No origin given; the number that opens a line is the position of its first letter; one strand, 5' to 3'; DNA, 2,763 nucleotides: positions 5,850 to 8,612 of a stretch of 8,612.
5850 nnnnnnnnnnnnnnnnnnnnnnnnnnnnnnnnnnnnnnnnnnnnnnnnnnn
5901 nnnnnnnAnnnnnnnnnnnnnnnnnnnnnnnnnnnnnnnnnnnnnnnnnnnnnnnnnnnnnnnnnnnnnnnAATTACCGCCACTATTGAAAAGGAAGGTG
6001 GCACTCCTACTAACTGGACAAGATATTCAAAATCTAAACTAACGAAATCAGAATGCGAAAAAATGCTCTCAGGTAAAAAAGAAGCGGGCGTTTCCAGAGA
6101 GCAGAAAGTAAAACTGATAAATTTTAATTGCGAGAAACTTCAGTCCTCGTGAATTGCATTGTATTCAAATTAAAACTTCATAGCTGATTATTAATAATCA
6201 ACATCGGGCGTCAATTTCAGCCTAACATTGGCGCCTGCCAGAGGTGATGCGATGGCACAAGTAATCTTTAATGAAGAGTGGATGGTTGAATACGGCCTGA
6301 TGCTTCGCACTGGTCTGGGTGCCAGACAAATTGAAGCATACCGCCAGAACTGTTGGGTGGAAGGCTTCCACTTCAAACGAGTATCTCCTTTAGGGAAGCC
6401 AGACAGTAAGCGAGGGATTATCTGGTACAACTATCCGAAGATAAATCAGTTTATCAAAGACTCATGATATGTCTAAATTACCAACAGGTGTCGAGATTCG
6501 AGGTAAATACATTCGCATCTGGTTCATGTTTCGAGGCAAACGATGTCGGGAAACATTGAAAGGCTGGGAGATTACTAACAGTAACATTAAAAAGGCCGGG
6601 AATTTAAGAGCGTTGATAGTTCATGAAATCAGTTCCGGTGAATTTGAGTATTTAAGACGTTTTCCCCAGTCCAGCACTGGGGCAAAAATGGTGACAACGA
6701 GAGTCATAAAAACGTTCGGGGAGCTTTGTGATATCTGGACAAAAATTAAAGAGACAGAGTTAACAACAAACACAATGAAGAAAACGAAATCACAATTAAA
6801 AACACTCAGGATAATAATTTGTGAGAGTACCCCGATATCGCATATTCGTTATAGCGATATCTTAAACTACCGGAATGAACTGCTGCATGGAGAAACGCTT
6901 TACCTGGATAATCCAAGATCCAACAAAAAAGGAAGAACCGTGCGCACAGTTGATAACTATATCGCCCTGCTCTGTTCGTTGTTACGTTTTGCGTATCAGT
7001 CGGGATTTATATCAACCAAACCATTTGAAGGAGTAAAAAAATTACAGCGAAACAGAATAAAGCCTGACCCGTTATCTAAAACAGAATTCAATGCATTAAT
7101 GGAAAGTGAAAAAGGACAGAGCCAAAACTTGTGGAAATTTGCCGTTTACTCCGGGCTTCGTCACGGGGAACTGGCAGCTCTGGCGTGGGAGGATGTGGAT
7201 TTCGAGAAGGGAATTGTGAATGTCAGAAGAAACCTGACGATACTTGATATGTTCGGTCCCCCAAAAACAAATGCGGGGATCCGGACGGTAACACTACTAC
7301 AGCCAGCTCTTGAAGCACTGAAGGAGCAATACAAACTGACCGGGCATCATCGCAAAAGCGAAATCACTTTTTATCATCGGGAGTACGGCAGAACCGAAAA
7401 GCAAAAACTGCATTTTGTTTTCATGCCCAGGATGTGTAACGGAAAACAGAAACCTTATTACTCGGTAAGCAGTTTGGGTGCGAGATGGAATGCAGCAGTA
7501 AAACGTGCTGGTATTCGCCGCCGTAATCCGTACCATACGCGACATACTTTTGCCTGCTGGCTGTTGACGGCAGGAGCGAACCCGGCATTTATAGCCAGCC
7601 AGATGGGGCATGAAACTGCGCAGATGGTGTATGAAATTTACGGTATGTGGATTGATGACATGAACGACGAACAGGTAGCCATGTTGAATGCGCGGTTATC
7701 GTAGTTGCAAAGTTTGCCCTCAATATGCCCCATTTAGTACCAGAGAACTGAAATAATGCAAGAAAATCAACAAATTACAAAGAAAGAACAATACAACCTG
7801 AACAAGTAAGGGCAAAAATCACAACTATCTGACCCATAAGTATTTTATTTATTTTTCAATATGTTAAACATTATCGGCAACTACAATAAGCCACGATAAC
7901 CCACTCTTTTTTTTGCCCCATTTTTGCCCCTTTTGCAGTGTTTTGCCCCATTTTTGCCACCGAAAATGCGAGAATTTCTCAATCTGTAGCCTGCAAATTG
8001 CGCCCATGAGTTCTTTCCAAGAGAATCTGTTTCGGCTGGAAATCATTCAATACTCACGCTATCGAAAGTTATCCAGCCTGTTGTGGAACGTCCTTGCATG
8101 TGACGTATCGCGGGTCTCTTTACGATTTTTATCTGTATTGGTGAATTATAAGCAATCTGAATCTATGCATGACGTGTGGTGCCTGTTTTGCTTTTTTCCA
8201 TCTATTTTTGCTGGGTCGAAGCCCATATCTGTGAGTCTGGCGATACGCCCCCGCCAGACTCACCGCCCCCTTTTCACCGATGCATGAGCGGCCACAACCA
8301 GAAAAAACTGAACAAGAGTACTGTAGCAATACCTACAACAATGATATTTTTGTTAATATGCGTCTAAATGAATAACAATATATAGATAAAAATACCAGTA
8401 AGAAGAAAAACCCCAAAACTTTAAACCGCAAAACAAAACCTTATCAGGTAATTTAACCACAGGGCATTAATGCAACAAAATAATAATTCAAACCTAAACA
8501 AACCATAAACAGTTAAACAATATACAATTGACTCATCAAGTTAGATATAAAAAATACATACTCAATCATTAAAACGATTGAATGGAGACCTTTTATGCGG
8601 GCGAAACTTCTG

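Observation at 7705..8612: Integrase-proximal junction is in an attP-like configuration, not the K-12 intR-ttcA prophage junction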

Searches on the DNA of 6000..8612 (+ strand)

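Call 3: search_dna_similar(query=window:7705-8612:+, collection=ecoli_genomes, mode=near, max_rows=30)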
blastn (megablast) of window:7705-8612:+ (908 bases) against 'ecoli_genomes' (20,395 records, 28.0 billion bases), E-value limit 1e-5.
Records with a match: 3193; places in all: 6217; records where one place covers at least 80% of the query: 20.
Genomes with a match: 3182 of 5426; with a place that covers at least 80% of the query: 20. Places per genome that has any: lowest 1, median 2, highest 4. On chromosomes: 6190 places; on plasmids: 27.
Best place of each record, by identity: >=99% 18; 95-99% 50; 90-95% 2422; 80-90% 453; 60-80% 250.
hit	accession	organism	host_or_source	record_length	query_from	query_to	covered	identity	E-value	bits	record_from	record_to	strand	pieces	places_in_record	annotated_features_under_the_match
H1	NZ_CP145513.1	Escherichia coli strain L1PEag1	cape gooseberry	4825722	1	908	100%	99.8%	0e+0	1664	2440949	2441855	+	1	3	omptin family outer membrane protease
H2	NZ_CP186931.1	Escherichia coli strain DLL7555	clinical isolate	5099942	1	908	100%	99.8%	0e+0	1664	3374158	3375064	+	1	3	omptin family outer membrane protease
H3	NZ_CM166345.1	Escherichia coli strain CH4811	Homo sapiens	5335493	1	908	100%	99.8%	0e+0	1664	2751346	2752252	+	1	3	omptin family outer membrane protease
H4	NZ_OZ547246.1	Escherichia coli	Homo sapiens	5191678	1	908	100%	99.8%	0e+0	1664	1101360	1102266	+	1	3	omptin family outer membrane protease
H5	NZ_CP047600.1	Escherichia coli O84:H7 strain Trh52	Homo sapiens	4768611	1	908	100%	99.6%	0e+0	1653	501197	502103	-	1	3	ompT: omptin family outer membrane protease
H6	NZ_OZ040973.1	Escherichia coli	-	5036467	1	908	100%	99.0%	0e+0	1626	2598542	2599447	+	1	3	ompT: omptin family outer membrane protease OmpT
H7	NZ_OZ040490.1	Escherichia coli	-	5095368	1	908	100%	99.0%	0e+0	1626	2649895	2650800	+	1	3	ompT: omptin family outer membrane protease OmpT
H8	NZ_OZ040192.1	Escherichia coli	-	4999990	1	908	100%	99.0%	0e+0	1626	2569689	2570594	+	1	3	ompT: omptin family outer membrane protease OmpT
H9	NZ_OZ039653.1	Escherichia coli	-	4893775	1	908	100%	99.0%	0e+0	1626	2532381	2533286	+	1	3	ompT: omptin family outer membrane protease OmpT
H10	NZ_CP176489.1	Escherichia coli strain N1420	Homo sapiens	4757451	1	908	100%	98.9%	0e+0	1622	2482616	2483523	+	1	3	omptin family outer membrane protease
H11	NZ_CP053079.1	Escherichia coli strain K56-43-un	Homo sapiens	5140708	1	908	100%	98.8%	0e+0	1616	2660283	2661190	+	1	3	omptin family outer membrane protease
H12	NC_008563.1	Escherichia coli APEC O1 strain APEC O1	lesion site (lung) of a dead turkey ...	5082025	1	908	100%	98.6%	0e+0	1604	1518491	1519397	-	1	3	omptin family outer membrane protease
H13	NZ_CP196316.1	Escherichia coli strain AH19B041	Homo sapiens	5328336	1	908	100%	98.5%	0e+0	1598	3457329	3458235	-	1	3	omptin family outer membrane protease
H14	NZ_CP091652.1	Escherichia coli strain KMi025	river water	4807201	59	908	94%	99.3%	0e+0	1535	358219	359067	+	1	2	ompT: omptin family outer membrane protease OmpT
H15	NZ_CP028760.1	Escherichia coli strain A14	Virginia opossum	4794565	59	908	94%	99.3%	0e+0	1535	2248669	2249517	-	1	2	ompT: omptin family outer membrane protease OmpT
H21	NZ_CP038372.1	Escherichia coli O157:H7 strain F6294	beef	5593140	1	510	56%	80.5%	3e-103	385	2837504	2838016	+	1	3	hypothetical protein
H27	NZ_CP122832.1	Escherichia coli strain ETEC1730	Sus scrofa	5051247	59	519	51%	80.0%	8e-89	337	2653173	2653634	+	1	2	YkgJ family cysteine cluster protein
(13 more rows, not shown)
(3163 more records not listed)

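Call 4: search_dna_similar(query=window:7705-8612:+, collection=phages, mode=near, max_rows=20)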
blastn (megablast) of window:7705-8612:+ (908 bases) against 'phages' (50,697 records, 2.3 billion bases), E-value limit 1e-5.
Records with a match: 8; places in all: 9; records where one place covers at least 80% of the query: 0.
Best place of each record, by identity: 95-99% 4; 90-95% 1; 80-90% 3.
By first word of the organism name: Escherichia 7; Salmonella 1.
By host as written in the record: Escherichia coli 4; Escherichia coli SA53 1; Escherichia coli ECOR13 1; Escherichia coli C 1; Salmonella sp. S7 1.
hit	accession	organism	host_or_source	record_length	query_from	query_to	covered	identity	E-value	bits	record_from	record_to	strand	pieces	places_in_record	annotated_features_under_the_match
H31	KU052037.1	Escherichia phage Rac-SA53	Escherichia coli SA53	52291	59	409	39%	89.2%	6e-120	436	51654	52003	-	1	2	attB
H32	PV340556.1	Escherichia phage PhiR29_1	Escherichia coli ECOR13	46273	614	908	32%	83.6%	5e-71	274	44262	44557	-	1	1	protease VII (omptin) precursor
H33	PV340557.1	Escherichia phage PhiR29_2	Escherichia coli C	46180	614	908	32%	83.6%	5e-71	274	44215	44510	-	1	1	protease VII (omptin) precursor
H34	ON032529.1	Salmonella phage SPF_0923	Salmonella sp. S7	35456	59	255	22%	91.4%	2e-69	268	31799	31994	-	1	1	none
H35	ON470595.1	Escherichia phage vB_EcoS-683R6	Escherichia coli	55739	1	101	11%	97.0%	7e-40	171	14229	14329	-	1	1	tRNA-(cytosine32)-2-thiocytidine synthetase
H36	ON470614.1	Escherichia phage vB_EcoS-666R9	Escherichia coli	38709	1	65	7%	96.9%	1e-21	110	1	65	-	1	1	none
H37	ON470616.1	Escherichia phage vB_EcoS-673R7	Escherichia coli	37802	1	65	7%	96.9%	1e-21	110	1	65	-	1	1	none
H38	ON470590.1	Escherichia phage vB_EcoS-613R10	Escherichia coli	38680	1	65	7%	96.9%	1e-21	110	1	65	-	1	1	none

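Call 5: get_annotated_region(hit=H1, flank=20000)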
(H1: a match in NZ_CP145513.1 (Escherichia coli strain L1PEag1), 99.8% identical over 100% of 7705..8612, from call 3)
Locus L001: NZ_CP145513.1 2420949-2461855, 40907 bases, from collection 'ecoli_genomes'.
description: Escherichia coli strain L1PEag1 chromosome, complete genome
organism: Escherichia coli strain L1PEag1 (NCBI taxid 562)
replicon: chromosome; assembly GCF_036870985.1
host: -; source: cape gooseberry; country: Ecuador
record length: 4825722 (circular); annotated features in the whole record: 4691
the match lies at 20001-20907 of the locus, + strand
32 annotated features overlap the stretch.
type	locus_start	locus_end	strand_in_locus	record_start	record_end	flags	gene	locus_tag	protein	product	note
CDS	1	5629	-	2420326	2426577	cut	-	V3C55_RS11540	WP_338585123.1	autotransporter domain-containing protein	-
CDS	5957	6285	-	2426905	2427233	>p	-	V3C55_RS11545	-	phenylacetic acid degradation protein PaaY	involved in the synthesis of a cofactor required for carnitine dehydratase and carnitine racemase activities; ...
CDS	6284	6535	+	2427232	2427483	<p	-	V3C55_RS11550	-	helix-turn-helix domain-containing protein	incomplete; partial in the middle of a contig; missing N-terminus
CDS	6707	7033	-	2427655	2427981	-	ydbL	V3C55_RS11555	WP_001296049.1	YdbL family protein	-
CDS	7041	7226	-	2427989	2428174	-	ynbE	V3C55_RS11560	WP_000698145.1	YnbE family lipoprotein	-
CDS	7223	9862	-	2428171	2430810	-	ydbH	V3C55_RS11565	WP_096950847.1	YdbH family protein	-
CDS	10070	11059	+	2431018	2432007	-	ldhA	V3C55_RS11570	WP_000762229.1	D-lactate dehydrogenase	-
CDS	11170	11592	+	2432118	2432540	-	hslJ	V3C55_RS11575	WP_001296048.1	heat shock protein HslJ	-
CDS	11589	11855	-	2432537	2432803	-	ydbJ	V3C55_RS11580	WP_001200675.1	putative hemolysin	-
CDS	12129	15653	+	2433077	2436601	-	nifJ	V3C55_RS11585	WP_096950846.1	pyruvate:ferredoxin (flavodoxin) oxidoreductase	-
CDS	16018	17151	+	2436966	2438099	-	ompN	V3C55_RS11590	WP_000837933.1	porin OmpN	-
CDS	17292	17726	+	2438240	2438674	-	uspF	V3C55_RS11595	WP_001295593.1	universal stress protein UspF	-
CDS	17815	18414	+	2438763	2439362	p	-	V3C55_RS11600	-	metal ABC transporter permease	frameshifted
CDS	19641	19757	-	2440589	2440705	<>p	-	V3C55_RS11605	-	DUF1627 domain-containing protein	internal stop; incomplete; partial in the middle of a contig; missing N-terminus and C-terminus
CDS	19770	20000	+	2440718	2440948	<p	-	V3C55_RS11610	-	tyrosine-type recombinase/integrase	incomplete; partial in the middle of a contig; missing N-terminus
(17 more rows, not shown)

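Call 6: get_annotated_region(hit=H14, flank=12000)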
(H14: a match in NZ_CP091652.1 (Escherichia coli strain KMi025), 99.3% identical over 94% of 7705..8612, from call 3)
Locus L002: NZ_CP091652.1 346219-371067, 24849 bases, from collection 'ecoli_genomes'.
description: Escherichia coli strain KMi025 chromosome, complete genome
organism: Escherichia coli strain KMi025 (NCBI taxid 562)
replicon: chromosome; assembly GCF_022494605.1
host: -; source: river water; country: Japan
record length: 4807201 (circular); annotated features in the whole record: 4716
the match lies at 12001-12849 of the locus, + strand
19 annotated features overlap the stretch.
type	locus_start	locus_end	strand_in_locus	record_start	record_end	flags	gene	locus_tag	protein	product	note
CDS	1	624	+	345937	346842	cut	feaR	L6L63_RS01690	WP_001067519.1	transcriptional regulator FeaR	-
CDS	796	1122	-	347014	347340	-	ydbL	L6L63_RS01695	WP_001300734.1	YdbL family protein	-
CDS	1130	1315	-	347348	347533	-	ynbE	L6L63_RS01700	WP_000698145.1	YnbE family lipoprotein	-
CDS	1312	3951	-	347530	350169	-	ydbH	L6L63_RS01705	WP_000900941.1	YdbH family protein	-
CDS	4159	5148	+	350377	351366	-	ldhA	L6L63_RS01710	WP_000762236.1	D-lactate dehydrogenase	-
CDS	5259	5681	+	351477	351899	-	hslJ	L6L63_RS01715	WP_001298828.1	heat shock protein HslJ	-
CDS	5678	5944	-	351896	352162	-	ydbJ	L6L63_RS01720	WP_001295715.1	putative hemolysin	-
CDS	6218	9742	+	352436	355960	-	nifJ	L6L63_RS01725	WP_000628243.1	pyruvate:ferredoxin (flavodoxin) oxidoreductase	-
CDS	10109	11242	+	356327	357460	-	ompN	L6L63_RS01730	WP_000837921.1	porin OmpN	-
CDS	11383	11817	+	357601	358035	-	uspF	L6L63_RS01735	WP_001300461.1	universal stress protein UspF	-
CDS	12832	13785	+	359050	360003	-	ompT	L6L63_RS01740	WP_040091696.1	omptin family outer membrane protease OmpT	-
CDS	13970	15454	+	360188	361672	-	-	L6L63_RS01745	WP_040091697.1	alpha/beta hydrolase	-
CDS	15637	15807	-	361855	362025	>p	-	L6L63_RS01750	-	tail fiber assembly protein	incomplete; partial in the middle of a contig; missing N-terminus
CDS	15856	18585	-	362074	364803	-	-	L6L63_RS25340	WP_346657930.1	pyocin knob domain-containing S74 family peptidase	-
CDS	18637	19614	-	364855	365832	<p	-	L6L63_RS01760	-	prophage tail fiber N-terminal domain-containing protein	incomplete; partial in the middle of a contig; missing C-terminus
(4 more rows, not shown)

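Call 12: search_dna_similar(query=window:6000-8612:+, collection=ecoli_genomes, mode=near, max_rows=40)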
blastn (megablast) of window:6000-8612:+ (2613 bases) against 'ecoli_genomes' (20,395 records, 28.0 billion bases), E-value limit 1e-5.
Records with a match: 3264; places in all: 6518; records where one place covers at least 80% of the query: 2.
Genomes with a match: 3253 of 5426; with a place that covers at least 80% of the query: 2. Places per genome that has any: lowest 1, median 2, highest 4. On chromosomes: 6491 places; on plasmids: 27.
Best place of each record, by identity: >=99% 1021; 95-99% 1889; 90-95% 146; 80-90% 208.
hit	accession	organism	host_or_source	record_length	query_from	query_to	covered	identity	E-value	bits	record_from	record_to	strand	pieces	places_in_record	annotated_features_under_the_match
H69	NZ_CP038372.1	Escherichia coli O157:H7 strain F6294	beef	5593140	1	2215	85%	94.0%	0e+0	3356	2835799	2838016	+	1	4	tyrosine-type recombinase/integrase | xisR: excisionase XisR | DUF1187 family protein | hypothetical protein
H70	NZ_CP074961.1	Escherichia coli strain 01_3327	Homo sapiens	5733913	1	2215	85%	93.7%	0e+0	3323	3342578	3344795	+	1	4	tyrosine-type recombinase/integrase | xisR: excisionase XisR | DUF1187 family protein | hypothetical protein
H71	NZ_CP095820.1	Escherichia coli strain Jnd12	avian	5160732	1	1961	75%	96.7%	0e+0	3265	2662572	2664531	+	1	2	intR: site-specific integrase | xisR: excisionase XisR | rcbA: double-strand break reduction protein RcbA | hypothetical protein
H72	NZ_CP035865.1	Escherichia coli strain E275 a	Homo sapiens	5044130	1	1959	75%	96.5%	0e+0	3240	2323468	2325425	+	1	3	tyrosine-type recombinase/integrase | xisR: excisionase XisR | rcbA: double-strand break reduction protein RcbA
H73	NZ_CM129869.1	Escherichia coli strain PCP06235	seawater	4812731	1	1967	75%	96.1%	0e+0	3195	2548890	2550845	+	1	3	tyrosine-type recombinase/integrase | xisR: excisionase XisR | rcbA: double-strand break reduction protein RcbA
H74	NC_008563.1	Escherichia coli APEC O1 strain APEC O1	lesion site (lung) of a dead turkey ...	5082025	1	1806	69%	99.4%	0e+0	3280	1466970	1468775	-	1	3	intR: tyrosine-type recombinase/integrase | xisR: excisionase XisR | DUF1187 family protein | ttcA: tRNA 2-thiocytidine(32) synthetase TtcA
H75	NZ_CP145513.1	Escherichia coli strain L1PEag1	cape gooseberry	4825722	1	1806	69%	99.4%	0e+0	3280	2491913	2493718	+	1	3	intR: tyrosine-type recombinase/integrase | xisR: excisionase XisR | DUF1187 family protein | ttcA: tRNA 2-thiocytidine(32) synthetase TtcA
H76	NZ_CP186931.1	Escherichia coli strain DLL7555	clinical isolate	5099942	1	1806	69%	99.4%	0e+0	3280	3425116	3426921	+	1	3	intR: tyrosine-type recombinase/integrase | xisR: excisionase XisR | DUF1187 family protein | ttcA: tRNA 2-thiocytidine(32) synthetase TtcA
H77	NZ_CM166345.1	Escherichia coli strain CH4811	Homo sapiens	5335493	1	1806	69%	99.4%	0e+0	3280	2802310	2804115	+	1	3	intR: tyrosine-type recombinase/integrase | xisR: excisionase XisR | DUF1187 family protein | ttcA: tRNA 2-thiocytidine(32) synthetase TtcA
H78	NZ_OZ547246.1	Escherichia coli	Homo sapiens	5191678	1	1806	69%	99.4%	0e+0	3280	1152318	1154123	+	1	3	intR: tyrosine-type recombinase/integrase | xisR: excisionase XisR | DUF1187 family protein | ttcA: tRNA 2-thiocytidine(32) synthetase TtcA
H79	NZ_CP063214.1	Escherichia coli strain ERP001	Red panda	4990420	1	1806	69%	99.4%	0e+0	3275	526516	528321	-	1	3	intR: tyrosine-type recombinase/integrase | xisR: excisionase XisR | DUF1187 family protein | ttcA: tRNA 2-thiocytidine(32) synthetase TtcA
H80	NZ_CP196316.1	Escherichia coli strain AH19B041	Homo sapiens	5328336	1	1806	69%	98.7%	0e+0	3208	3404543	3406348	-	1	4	intR: tyrosine-type recombinase/integrase | xisR: excisionase XisR | DUF1187 family protein | ttcA: tRNA 2-thiocytidine(32) synthetase TtcA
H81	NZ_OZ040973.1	Escherichia coli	-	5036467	1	1806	69%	98.5%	0e+0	3186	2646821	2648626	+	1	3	intR: tyrosine-type recombinase/integrase | xisR: excisionase XisR | DUF1187 family protein | ttcA: tRNA 2-thiocytidine(32) synthetase TtcA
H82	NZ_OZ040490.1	Escherichia coli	-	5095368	1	1806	69%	98.5%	0e+0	3186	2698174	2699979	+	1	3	intR: tyrosine-type recombinase/integrase | xisR: excisionase XisR | DUF1187 family protein | ttcA: tRNA 2-thiocytidine(32) synthetase TtcA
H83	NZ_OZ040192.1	Escherichia coli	-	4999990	1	1806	69%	98.5%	0e+0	3186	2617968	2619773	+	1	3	intR: tyrosine-type recombinase/integrase | xisR: excisionase XisR | DUF1187 family protein | ttcA: tRNA 2-thiocytidine(32) synthetase TtcA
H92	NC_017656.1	Escherichia coli O55:H7 str. RM12579 strain RM12579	Homo sapiens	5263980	1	1806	69%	98.3%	0e+0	3169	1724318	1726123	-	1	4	intR: tyrosine-type recombinase/integrase | xisR: excisionase XisR | DUF1187 family protein | ttcA: tRNA 2-thiocytidine(32) synthetase TtcA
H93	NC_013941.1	Escherichia coli O55:H7 str. CB9615 strain CB9615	Homo sapiens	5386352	1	1806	69%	98.3%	0e+0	3169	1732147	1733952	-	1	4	intR: tyrosine-type recombinase/integrase | xisR: excisionase XisR | DUF1187 family protein | ttcA: tRNA 2-thiocytidine(32) synthetase TtcA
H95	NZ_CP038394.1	Escherichia coli O55:H7 strain DEC5A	Homo sapiens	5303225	1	1806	69%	98.3%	0e+0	3169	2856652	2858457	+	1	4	intR: tyrosine-type recombinase/integrase | xisR: excisionase XisR | DUF1187 family protein | ttcA: tRNA 2-thiocytidine(32) synthetase TtcA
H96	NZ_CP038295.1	Escherichia coli O55:H7 strain TB182A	Homo sapiens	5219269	1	1806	69%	98.3%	0e+0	3169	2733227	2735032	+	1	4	intR: tyrosine-type recombinase/integrase | xisR: excisionase XisR | DUF1187 family protein | ttcA: tRNA 2-thiocytidine(32) synthetase TtcA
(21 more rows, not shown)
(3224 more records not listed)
